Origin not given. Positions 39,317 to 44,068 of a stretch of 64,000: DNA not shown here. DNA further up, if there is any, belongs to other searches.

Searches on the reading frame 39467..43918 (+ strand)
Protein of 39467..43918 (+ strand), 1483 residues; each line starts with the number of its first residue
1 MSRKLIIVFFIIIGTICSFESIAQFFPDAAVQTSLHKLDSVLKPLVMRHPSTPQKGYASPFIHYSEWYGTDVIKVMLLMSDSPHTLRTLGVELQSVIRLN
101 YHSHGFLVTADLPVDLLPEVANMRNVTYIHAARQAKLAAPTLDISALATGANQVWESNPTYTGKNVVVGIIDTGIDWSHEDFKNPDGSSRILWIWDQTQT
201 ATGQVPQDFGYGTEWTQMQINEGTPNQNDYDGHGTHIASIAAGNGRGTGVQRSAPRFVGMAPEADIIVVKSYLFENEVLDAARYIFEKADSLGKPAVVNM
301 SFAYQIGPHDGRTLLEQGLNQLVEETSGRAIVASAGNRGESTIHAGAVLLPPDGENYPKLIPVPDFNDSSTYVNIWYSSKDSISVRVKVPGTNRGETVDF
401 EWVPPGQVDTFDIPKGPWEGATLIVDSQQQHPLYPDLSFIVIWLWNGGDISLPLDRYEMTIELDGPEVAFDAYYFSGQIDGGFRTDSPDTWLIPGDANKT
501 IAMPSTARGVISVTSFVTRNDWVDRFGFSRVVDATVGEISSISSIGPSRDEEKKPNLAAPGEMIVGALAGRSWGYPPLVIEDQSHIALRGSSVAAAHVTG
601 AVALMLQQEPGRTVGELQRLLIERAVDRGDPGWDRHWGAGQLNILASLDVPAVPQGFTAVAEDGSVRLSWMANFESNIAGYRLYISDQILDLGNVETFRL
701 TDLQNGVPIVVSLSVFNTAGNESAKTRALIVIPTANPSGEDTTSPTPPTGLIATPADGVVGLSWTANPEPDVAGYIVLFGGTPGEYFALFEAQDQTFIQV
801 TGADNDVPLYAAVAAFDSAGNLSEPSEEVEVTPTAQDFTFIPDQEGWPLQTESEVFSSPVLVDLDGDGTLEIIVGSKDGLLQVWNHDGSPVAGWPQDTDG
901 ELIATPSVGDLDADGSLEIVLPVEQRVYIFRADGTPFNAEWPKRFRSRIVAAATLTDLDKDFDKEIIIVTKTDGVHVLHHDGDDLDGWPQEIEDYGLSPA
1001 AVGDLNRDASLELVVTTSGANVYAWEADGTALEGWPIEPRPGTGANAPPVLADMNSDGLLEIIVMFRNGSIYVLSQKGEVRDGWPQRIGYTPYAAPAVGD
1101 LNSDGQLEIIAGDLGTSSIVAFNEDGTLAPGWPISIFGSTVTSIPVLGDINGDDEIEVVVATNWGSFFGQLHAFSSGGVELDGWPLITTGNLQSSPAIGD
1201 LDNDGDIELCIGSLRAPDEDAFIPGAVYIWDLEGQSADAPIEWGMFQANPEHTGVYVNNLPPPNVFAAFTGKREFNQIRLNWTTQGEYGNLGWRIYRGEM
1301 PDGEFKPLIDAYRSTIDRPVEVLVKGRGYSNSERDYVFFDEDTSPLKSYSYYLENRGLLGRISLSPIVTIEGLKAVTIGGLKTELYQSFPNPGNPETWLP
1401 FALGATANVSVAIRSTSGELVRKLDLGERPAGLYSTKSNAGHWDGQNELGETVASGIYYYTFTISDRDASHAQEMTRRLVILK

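Call 25: search_protein_families(library=pfam, proteins=[window:39467-43918:+], max_evalue=0.0001)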
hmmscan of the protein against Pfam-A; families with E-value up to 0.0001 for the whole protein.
window:39467-43918:+ (1483 aa): 5 families
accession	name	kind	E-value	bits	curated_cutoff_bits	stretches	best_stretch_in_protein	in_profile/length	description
PF00082.27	Peptidase_S8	-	2.9e-41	142.1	21.8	2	163-347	1-168/288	Subtilase family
PF13517.12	FG-GAP_3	-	2.6e-25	89.2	26.9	3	1100-1160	1-61/61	FG-GAP-like repeat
PF01839.29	FG-GAP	-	5e-13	49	22.1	0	857-878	3-24/37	FG-GAP repeat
PF13860.13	FlgD_ig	-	1.2e-08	35.2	27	1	1406-1463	22-74/79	FlgD Ig-like domain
PF13570.13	Beta-prop_ACSF4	-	4.3e-08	33.4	133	0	763-933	134-290/329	Beta-alanine-activating enzyme, beta-propeller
